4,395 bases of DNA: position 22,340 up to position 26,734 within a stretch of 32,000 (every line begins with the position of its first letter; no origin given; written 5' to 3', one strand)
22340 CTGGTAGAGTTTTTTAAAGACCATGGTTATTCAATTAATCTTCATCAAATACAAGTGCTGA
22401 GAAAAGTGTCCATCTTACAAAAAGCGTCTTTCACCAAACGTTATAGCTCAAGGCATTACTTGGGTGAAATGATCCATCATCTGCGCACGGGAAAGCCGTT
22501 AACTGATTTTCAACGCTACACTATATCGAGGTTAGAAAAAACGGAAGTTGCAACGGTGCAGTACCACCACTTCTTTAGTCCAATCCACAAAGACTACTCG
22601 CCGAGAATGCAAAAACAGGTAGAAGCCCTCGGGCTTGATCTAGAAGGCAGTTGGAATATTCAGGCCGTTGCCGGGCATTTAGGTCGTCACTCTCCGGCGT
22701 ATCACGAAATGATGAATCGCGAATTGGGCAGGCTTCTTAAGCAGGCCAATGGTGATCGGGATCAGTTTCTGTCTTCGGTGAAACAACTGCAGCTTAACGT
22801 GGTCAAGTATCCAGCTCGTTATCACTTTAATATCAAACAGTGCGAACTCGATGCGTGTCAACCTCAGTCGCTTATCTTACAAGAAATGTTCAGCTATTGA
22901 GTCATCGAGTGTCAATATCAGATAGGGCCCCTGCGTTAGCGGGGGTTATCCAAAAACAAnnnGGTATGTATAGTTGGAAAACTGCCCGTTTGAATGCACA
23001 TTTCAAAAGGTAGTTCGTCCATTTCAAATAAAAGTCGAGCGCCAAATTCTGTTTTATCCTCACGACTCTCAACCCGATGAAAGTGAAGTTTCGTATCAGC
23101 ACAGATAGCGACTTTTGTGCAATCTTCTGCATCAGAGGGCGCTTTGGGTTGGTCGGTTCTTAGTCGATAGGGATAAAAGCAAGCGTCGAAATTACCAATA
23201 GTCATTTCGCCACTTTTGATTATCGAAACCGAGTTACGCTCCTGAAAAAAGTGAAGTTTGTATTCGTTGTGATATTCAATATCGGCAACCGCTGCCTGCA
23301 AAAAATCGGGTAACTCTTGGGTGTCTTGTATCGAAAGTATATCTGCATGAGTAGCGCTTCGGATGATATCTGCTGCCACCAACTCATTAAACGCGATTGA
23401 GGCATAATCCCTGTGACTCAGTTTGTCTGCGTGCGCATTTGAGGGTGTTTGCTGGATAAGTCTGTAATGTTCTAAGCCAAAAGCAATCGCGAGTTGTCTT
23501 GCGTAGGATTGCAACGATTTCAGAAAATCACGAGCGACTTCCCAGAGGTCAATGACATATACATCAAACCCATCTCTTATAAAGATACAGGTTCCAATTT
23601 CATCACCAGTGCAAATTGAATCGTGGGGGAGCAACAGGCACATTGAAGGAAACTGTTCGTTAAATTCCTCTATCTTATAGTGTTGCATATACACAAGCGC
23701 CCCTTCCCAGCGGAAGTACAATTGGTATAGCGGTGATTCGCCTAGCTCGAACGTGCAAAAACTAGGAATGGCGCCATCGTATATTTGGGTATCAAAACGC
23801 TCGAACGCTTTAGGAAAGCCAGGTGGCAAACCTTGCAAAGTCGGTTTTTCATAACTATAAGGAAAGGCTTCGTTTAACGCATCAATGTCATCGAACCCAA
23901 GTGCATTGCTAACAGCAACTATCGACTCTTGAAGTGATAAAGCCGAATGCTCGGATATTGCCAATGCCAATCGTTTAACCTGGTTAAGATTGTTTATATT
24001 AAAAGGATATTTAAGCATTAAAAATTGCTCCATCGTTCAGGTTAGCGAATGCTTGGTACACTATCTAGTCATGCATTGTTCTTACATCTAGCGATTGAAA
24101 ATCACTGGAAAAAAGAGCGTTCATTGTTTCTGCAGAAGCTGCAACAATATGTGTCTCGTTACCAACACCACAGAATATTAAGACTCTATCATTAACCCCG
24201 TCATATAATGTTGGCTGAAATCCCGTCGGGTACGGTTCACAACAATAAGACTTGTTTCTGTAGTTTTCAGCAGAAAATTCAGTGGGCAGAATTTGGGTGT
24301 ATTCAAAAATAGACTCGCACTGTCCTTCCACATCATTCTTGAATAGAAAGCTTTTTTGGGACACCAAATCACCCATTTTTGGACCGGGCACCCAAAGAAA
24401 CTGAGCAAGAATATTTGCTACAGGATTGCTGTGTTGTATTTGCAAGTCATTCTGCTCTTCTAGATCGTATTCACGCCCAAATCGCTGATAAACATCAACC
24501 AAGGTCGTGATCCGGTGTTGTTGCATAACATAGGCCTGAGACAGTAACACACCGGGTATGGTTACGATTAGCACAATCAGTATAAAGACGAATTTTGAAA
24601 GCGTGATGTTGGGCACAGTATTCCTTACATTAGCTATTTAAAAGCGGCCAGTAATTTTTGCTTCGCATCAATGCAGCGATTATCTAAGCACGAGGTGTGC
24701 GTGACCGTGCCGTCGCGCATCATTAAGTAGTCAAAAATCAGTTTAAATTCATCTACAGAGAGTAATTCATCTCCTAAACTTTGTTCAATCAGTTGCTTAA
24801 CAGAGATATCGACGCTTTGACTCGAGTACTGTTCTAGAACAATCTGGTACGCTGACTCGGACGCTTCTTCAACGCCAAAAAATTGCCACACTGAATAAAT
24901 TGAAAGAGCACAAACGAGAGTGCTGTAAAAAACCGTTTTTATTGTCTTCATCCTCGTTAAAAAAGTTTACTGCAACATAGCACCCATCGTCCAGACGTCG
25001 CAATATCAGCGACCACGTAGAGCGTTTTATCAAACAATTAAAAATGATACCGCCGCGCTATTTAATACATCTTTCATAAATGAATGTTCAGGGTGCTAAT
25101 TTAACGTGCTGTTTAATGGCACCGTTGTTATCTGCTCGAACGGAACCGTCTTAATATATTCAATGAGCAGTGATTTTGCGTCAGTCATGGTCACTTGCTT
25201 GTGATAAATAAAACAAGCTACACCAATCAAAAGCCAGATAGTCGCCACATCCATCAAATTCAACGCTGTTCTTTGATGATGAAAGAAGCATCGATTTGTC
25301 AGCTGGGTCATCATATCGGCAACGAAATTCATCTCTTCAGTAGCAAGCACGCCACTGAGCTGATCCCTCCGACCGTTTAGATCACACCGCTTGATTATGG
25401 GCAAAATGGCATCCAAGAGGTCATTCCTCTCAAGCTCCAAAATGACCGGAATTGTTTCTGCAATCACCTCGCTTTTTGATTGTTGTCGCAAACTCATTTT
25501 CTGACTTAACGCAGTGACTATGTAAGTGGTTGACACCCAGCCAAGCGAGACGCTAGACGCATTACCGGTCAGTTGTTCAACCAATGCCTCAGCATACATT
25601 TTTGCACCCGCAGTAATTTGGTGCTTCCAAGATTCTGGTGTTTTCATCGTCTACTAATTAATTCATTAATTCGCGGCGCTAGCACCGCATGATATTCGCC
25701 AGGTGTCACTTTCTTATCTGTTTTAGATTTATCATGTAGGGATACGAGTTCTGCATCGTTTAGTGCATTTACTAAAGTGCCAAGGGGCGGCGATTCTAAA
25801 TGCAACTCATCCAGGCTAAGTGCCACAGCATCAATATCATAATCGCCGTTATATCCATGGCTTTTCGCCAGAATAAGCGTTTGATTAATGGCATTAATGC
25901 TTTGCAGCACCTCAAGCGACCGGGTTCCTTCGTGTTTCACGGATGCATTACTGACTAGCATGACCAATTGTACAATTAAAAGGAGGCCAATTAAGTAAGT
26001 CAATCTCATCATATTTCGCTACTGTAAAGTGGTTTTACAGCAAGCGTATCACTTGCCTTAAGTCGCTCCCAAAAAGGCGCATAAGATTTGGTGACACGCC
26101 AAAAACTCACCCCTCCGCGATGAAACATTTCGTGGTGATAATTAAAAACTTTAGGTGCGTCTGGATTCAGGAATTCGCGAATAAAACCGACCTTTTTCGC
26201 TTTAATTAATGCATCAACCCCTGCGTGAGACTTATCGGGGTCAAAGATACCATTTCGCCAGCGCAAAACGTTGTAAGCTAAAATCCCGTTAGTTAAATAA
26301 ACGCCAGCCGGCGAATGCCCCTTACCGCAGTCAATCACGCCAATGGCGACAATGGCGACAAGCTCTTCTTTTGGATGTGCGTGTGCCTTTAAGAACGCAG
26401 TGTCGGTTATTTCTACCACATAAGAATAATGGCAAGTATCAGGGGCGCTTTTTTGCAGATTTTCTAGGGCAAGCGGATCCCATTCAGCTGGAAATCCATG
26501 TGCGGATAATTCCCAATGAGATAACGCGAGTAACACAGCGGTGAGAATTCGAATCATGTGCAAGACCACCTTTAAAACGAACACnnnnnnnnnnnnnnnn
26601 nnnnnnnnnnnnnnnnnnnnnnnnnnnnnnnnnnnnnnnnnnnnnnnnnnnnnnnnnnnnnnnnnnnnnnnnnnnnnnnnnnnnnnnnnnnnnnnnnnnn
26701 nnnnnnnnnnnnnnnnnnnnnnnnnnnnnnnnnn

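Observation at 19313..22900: Giant coiled-coil protein ending in an AHH-like (YHH) HNH/EndoVII nuclease module, with no trafficking domain or adjacent immunity gene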

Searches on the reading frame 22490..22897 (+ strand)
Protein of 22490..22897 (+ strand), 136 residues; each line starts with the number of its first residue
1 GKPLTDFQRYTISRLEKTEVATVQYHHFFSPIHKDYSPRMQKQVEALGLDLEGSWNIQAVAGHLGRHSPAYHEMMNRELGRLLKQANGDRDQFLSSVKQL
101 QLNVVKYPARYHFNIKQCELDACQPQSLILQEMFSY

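Call 45: predict_structure(alignment_id=A2)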
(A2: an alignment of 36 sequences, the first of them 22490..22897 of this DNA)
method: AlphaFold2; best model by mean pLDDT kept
length: 136 residues; sequences in the alignment: 36
mean_pLDDT: 83.7   pTM: 0.72
mean pLDDT of the five models: 83.7, 82.9, 82.7, 82.2, 80.3
residues with pLDDT >= 90: 78; 70-90: 26; 50-70: 22; < 50: 10
segments of 3 or more residues with pLDDT < 50: 125-127, 132-136
pLDDT, mean of each block of 10 residues (from residue 1): 78 63 90 97 98 96 87 97 98 98 92 68 51 44
secondary structure, 60 per line:
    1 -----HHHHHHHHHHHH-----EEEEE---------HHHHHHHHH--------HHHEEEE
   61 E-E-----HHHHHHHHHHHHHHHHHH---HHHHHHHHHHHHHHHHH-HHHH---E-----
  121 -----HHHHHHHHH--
elements in order: H6-17 E23-27 H37-45 E57-61 H69-86 H90-106 H108-111 H126-134
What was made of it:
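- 22547..22786 (+): AHH-family His-Me finger (HNH/EndoVII) nuclease domain, aa 1079-1158. AF2 model has pLDDT 83.7 (call 45).
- On Tox-AHH / Pfam PF14412 (HNH/EndoVII superfamily): The AF2 model (pLDDT 83.7) has strand 1082-1086 ending in HH, strand 1116-1120 after N1115, and helix 1128-1145 (call 45).
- The C-terminal model has pLDDT 83.7 and a beta-insert-beta-alpha topology with HH at the end of strand 1 (call 45).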

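Call 47: fold_search(model_id=the predicted structure, library=pdb)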
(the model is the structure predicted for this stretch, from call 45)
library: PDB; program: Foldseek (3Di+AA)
matches with E <= 10: 29; with E <= 0.001: 0
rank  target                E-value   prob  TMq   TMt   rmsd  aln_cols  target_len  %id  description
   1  4aad_A                1.5e+00  0.02  0.14  0.13  19.9       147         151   12  Crystal structure of the mutant D75N I-CreI in complex with its wild- type target in absence of metal ions at the acti (released 2012-05-02)
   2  1nya_MODEL_1_A        1.9e+00  0.05  0.19  0.16  16.6       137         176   11  NMR SOLUTION STRUCTURE OF CALERYTHRIN, AN EF-HAND CALCIUM-BINDING PROTEIN (released 2003-08-05)
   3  3kdr_A                1.9e+00  0.02  0.15  0.08  23.2       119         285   13  The Crystal Structure of a HK97 Family Phage Portal Protein from Corynebacterium diphtheriae to 2.9A (released 2009-12-29)
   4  3kdr_C                2.2e+00  0.02  0.11  0.07  20.6        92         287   14  The Crystal Structure of a HK97 Family Phage Portal Protein from Corynebacterium diphtheriae to 2.9A (released 2009-12-29)
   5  5tue_B                2.7e+00  0.08  0.26  0.12  10.8        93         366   14  Crystal structure of tetracycline destructase Tet(50) (released 2017-05-10)
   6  4j7q_B                3.0e+00  0.08  0.21  0.10  16.4        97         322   14  Crystal structure of Saccharomyces cerevisiae Sfh3 complexed with phosphatidylinositol (released 2013-07-03)
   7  7rcw                  3.0e+00  0.01  0.15  0.04  14.9       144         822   16  Crystal structure of C. difficile penicillin-binding protein 2 in complex with ampicillin (released 2022-03-23)
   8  8f53_0                3.4e+00  0.14  0.23  0.52   7.4        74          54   14  Top-down design of protein architectures with reinforcement learning (released 2023-05-10)
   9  2hdz                  3.9e+00  0.09  0.26  0.45  10.0        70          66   16  Crystal Structure Analysis of the UBF HMG box5 (released 2007-06-26)
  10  3kdr_B                4.1e+00  0.01  0.15  0.08  26.3       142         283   12  The Crystal Structure of a HK97 Family Phage Portal Protein from Corynebacterium diphtheriae to 2.9A (released 2009-12-29)
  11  2ev3_A                5.3e+00  0.03  0.25  0.20  11.8       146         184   16  Structure of Rv1264N, the regulatory domain of the mycobacterial adenylyl cylcase Rv1264, at pH 5.3 (released 2006-11-07)
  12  8da4_C                5.6e+00  0.05  0.18  0.32  10.6        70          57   16  Coevolved affibody-Z domain pair LL1.c2 (released 2023-07-26)
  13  1u0d_MODEL_1_A        6.3e+00  0.01  0.16  0.15  18.2       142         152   13  Y33H Mutant of Homing endonuclease I-CreI (released 2004-11-02)
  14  7alm_A                6.3e+00  0.01  0.17  0.10  20.8       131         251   16  Crystal structure of human GDAP1 at 2.8 Angstrom resolution. (released 2021-02-24)
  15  2vbl_B                6.3e+00  0.01  0.14  0.13  20.0       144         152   14  Molecular basis of human XPC gene recognition and cleavage by engineered homing endonuclease heterodimers (released 2008-10-28)
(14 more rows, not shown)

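Call 49: search_solved_structures(query=A2, max_evalue=10, show_alignments=3)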
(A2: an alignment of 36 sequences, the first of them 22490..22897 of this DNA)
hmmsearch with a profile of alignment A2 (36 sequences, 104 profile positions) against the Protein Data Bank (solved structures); distinct sequences matched with E-value up to 10: 5.
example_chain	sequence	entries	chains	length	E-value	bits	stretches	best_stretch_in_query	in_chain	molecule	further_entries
5mfb_A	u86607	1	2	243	0.2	15.2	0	59-85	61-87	YIII(Dq)4CqI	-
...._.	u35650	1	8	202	0.38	14.3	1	38-93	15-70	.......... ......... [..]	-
2uw1_B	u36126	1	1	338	0.42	14.2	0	39-77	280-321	PLASTID DELTA4 MULTIFUNCTIONAL ACYL-ACYL CARRIER PROTEIN DESATURASE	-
8fjg_A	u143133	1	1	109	1.5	12.4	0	55-101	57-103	H12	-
5dzt_A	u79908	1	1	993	4.8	10.8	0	43-94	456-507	CylM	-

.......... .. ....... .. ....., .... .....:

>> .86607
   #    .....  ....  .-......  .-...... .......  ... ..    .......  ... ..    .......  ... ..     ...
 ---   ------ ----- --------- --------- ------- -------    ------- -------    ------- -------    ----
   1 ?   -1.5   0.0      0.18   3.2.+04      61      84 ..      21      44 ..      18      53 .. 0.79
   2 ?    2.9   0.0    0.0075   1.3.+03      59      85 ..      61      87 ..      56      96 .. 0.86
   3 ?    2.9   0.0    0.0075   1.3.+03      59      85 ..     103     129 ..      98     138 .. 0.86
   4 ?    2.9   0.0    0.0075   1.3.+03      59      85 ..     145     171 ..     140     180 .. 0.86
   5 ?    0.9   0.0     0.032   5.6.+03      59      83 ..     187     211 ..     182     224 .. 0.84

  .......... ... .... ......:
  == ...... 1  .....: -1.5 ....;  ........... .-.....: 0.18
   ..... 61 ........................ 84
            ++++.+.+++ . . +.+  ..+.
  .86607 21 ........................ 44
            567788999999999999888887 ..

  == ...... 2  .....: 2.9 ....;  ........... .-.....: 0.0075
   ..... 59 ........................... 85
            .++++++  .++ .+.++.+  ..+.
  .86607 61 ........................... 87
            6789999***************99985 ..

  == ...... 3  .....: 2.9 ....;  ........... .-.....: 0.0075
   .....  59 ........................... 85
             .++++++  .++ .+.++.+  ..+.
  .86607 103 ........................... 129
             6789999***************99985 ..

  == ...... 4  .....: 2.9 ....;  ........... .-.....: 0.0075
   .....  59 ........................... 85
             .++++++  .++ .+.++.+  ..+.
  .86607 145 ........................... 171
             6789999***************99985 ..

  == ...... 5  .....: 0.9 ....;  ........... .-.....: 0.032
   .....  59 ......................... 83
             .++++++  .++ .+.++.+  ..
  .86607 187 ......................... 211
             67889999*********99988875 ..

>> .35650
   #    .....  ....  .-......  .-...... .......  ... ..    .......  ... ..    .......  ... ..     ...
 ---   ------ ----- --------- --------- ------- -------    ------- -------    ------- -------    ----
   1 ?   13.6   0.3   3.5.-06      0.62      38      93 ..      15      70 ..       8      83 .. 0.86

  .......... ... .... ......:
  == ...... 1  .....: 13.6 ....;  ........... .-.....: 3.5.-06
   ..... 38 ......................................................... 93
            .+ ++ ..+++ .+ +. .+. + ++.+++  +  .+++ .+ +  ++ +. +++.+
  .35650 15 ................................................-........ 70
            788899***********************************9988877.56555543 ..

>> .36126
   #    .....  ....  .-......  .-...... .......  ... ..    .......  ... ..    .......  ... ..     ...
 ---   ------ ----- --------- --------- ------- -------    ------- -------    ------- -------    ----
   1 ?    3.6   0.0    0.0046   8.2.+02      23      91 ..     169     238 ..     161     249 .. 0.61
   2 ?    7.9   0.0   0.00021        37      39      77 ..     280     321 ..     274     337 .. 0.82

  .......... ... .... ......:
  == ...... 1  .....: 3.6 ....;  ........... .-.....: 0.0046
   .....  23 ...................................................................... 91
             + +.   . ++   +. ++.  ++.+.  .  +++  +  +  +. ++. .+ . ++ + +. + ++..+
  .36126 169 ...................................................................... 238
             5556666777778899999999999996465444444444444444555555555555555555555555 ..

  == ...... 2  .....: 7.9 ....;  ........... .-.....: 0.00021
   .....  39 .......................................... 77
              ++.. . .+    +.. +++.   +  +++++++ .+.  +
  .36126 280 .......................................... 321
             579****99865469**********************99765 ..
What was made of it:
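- On Tox-AHH / Pfam PF14412 (HNH/EndoVII superfamily): The AHH-domain profile matched no PDB chain by sequence (call 49).
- The AHH-domain profile matched no solved structure by sequence either (call 49).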

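Call 52: fold_search(model_id=the predicted structure, library=viral)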
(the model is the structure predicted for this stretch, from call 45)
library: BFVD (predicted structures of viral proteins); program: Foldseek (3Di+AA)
matches with E <= 10: 52; with E <= 0.001: 0
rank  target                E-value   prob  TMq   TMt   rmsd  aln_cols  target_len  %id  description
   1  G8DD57                8.7e-02  0.92  0.44  0.50   8.1       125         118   18  (no name in the UniProt tables at hand)
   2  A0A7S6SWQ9            3.8e-01  0.72  0.47  0.33   8.4       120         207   18  Uncharacterized protein [Bathycoccus sp. RCC716 virus 1]
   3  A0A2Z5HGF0            9.4e-01  0.04  0.14  0.16  17.2       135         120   10  (no name in the UniProt tables at hand)
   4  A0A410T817            1.4e+00  0.13  0.24  0.35   9.7        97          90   10  Uncharacterized protein [Pseudomonas phage Henu5]
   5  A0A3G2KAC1            1.7e+00  0.02  0.14  0.06  24.1       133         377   12  Portal protein [Arthrobacter phage Noely]
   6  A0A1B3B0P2            2.7e+00  0.04  0.16  0.22   8.2        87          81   15  Uncharacterized protein [Gordonia phage Jumbo]
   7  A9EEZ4                2.8e+00  0.01  0.12  0.10  19.2       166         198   10  16K protein [Tobacco rattle virus]
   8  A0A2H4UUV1            3.2e+00  0.05  0.24  0.19  15.9       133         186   14  Uncharacterized protein [Bodo saltans virus]
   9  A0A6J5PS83            3.2e+00  0.03  0.21  0.12  17.2       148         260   12  Uncharacterized protein [uncultured Caudovirales phage]
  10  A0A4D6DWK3            3.8e+00  0.04  0.26  0.27  15.2       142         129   14  Uncharacterized protein [Edwardsiella phage pEt-SU]
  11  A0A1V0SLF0            3.8e+00  0.01  0.13  0.09  19.4       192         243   13  Uncharacterized protein [Klosneuvirus KNV1]
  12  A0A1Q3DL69            4.3e+00  0.02  0.19  0.09  21.3       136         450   15  Capsid protein [Chionoecetes opilio bacilliform virus]
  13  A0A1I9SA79            5.2e+00  0.03  0.24  0.27  11.2       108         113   12  Uncharacterized protein [Rhodococcus phage Weasels2]
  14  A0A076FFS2            5.2e+00  0.02  0.15  0.03  11.9        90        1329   13  DNA-directed RNA polymerase subunit [Aureococcus anophagefferens virus]
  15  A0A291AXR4            5.2e+00  0.01  0.09  0.10  16.4       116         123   19  Uncharacterized protein [Shigella phage Sf12]
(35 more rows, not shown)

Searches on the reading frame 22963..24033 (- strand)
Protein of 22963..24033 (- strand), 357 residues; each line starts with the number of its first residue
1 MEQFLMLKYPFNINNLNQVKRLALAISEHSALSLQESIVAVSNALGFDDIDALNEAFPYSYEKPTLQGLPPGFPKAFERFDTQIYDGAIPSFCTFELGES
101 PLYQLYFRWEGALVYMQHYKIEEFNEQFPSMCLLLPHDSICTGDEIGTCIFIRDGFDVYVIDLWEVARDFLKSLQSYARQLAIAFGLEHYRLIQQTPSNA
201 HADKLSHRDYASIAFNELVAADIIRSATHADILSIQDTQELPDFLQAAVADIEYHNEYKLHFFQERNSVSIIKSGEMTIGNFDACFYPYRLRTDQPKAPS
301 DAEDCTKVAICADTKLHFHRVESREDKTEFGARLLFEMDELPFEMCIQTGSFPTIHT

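Call 4: search_protein_families(library=pfam, proteins=[window:22963-24033:-], max_evalue=1)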
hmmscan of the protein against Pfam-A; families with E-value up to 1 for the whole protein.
window:22963-24033:- (357 aa): 0 families

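Call 12: search_protein_families(library=ncbifam, proteins=[window:22963-24033:-], max_evalue=0.01)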
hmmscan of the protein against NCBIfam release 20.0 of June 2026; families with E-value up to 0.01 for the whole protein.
window:22963-24033:- (357 aa): 0 families

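Call 13: search_protein_families(library=padloc, proteins=[window:22963-24033:-], max_evalue=0.01)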
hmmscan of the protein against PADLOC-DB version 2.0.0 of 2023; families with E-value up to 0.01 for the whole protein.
window:22963-24033:- (357 aa): 0 families

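Call 21: find_homologous_proteins(query=window:22963-24033:-, max_evalue=0.001)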
Query window:22963-24033:- (357 aa): 1 proteins with E <= 0.001 among 2639 candidates.
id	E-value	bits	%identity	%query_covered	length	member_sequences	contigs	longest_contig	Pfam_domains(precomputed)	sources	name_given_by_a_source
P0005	3.3e-239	811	100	99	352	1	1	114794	-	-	-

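Call 67: search_protein_families(library=phrogs, proteins=[window:22963-24033:-], max_evalue=0.01)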
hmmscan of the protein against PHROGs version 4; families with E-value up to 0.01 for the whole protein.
window:22963-24033:- (357 aa): 0 families

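Call 78: search_dna_similar(query=window:22963-24033:-, collection=plasmids, mode=protein, max_evalue=0.01)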
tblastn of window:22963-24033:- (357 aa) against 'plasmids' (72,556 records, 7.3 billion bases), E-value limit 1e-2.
No match.
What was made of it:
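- Tried and rejected: tblastn of the convergent 357-aa protein against plasmids found no match (call 78).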

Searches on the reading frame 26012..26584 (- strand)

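Call 6: search_protein_families(library=pfam, proteins=[window:26012-26584:-], max_evalue=0.01)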
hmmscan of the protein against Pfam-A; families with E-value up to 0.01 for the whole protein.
window:26012-26584:- (191 aa): 1 family
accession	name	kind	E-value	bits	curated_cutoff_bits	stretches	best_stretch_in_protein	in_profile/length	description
PF12973.13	Cupin_7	-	0.0058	16.9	27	0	43-99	25-79/105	ChrR Cupin-like domain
